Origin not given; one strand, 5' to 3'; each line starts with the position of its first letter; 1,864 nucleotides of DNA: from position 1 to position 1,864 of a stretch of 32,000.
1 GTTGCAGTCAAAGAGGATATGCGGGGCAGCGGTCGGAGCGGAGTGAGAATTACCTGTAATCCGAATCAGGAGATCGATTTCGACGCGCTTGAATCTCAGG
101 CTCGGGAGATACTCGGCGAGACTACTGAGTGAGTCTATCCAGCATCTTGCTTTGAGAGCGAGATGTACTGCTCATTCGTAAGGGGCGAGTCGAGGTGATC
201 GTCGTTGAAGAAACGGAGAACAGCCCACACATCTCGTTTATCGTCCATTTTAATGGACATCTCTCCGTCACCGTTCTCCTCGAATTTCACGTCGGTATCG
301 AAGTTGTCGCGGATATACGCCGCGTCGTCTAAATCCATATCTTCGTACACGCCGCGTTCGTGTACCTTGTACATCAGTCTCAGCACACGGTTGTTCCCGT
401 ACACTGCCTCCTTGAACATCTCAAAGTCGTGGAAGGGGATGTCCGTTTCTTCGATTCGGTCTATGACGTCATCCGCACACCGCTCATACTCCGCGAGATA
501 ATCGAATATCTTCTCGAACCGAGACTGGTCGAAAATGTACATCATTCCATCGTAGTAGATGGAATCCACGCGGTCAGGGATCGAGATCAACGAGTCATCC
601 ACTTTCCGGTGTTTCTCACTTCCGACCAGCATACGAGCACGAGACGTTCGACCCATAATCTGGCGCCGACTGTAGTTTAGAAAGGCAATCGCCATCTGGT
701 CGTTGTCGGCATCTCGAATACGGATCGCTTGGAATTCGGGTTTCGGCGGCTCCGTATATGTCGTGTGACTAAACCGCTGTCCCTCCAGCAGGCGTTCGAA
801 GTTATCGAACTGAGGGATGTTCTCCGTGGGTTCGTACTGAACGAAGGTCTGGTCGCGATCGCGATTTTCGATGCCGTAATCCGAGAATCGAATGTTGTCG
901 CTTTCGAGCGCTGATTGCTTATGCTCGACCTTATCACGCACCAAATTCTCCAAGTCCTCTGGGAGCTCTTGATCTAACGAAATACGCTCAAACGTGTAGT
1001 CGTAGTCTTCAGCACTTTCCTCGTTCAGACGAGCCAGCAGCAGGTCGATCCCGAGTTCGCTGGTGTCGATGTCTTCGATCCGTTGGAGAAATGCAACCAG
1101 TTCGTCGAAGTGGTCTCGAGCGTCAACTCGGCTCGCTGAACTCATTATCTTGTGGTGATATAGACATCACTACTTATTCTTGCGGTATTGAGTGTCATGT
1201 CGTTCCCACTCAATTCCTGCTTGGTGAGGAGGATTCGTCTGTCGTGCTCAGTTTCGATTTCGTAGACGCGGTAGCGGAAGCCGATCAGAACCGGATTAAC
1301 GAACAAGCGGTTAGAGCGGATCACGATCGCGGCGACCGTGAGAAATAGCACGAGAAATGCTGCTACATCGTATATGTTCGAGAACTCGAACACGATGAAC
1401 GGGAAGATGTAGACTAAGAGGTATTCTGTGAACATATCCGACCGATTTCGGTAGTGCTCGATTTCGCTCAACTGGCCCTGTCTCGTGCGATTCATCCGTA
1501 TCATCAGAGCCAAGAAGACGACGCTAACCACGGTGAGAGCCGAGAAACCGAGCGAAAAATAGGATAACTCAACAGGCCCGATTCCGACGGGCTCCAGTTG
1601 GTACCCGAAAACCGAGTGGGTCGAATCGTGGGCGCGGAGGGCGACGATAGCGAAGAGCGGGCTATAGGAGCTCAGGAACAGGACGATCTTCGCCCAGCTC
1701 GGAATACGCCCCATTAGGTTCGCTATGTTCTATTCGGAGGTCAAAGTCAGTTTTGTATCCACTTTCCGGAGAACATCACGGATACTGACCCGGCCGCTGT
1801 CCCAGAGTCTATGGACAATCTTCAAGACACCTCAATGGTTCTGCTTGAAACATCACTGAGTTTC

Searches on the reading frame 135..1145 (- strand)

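Call 7: search_protein_families(library=pfam, proteins=[window:135-1145:-], max_evalue=0.001)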
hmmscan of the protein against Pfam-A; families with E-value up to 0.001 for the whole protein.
window:135-1145:- (336 aa): 1 family
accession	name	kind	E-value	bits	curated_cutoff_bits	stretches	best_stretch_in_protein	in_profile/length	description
PF16162.10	KwaB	-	8.4e-19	68.7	26.3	1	138-323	4-186/186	Kiwa protein KwaB-like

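Call 8: search_protein_families(library=padloc, proteins=[window:135-1145:-], max_evalue=0.001)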
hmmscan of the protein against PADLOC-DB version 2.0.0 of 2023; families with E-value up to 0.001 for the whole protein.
window:135-1145:- (336 aa): 14 families
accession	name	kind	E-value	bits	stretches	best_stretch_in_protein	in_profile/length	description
PDLC00223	KwaB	-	1e-19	68.9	1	39-325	30-324/339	DUF4868 domain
PDLC00235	KwaB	-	5.5e-18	63.5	1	19-332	8-307/312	DUF4868 domain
PDLC00222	KwaB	-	1.5e-12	45.5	1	52-334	15-290/292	DUF4868 domain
PDLC00233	KwaB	-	1.9e-12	45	1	50-334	32-313/320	DUF4868 domain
PDLC00234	KwaB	-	4e-11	40.9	1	134-333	93-286/289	DUF4868 domain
PDLC00229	KwaB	-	4.9e-10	37.4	1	51-334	12-280/282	DUF4868 domain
PDLC00224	KwaB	-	5.5e-10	37.5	1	26-264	10-235/302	DUF4868 domain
PDLC00231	KwaB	-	4.2e-09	34.4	1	15-320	5-293/305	DUF4868 domain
PDLC00237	KwaB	-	1.4e-06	26.1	1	137-327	113-297/306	DUF4868 domain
PDLC00226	KwaB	-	1.6e-06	25.7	1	176-248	192-264/380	DUF4868 domain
PDLC00225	KwaB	-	1.9e-06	25.5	1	108-333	61-289/291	DUF4868 domain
PDLC00236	KwaB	-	5.6e-05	20.7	1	23-262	10-242/314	DUF4868 domain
PDLC00232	KwaB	-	0.00014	19.3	1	164-334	145-319/321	DUF4868 domain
PDLC00230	KwaB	-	0.00019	19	1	112-333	95-314/322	DUF4868 domain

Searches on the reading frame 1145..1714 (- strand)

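Call 7: search_protein_families(library=pfam, proteins=[window:1145-1714:-], max_evalue=0.001)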
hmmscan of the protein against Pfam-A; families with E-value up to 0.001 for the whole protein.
window:1145-1714:- (189 aa): 0 families

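Call 8: search_protein_families(library=padloc, proteins=[window:1145-1714:-], max_evalue=0.001)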
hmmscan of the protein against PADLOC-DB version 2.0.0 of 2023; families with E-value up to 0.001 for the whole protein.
window:1145-1714:- (189 aa): 16 families
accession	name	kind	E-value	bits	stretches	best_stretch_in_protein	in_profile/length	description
PDLC00213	KwaA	-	5.1e-26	89.5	1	8-184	5-188/197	Unknown function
PDLC00215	KwaA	-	2.3e-24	84.2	1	7-184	6-188/196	Unknown function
PDLC00212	KwaA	-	1.2e-21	75.5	1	7-186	10-199/205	Unknown function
PDLC00208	KwaA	-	7.8e-21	72.6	1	8-187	5-183/190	Unknown function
PDLC00217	KwaA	-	2.6e-20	70.8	1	8-187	7-187/193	Unknown function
PDLC00219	KwaA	-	8.2e-18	63.1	1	8-187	6-190/194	Unknown function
PDLC00220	KwaA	-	3.2e-13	47.9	1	56-187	65-195/198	Unknown function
PDLC00214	KwaA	-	3.7e-12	44.5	1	9-169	6-160/181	Unknown function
PDLC00216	KwaA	-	1.2e-10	39.9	1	8-187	6-170/173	Unknown function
PDLC00221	KwaA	-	3.1e-10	38.3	1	8-182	6-164/173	Unknown function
PDLC04626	PDC-M39A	-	5.4e-07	27.8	1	8-180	9-175/192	-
PDLC00207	KwaA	-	7.8e-07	27.6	1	45-154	62-169/213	Unknown function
PDLC00218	KwaA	-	1.9e-06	25.7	1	8-171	12-168/186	Unknown function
PDLC00209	KwaA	-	2e-06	26.1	1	54-167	59-172/196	Unknown function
PDLC00210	KwaA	-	2.4e-06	25.8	1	7-169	4-150/169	Unknown function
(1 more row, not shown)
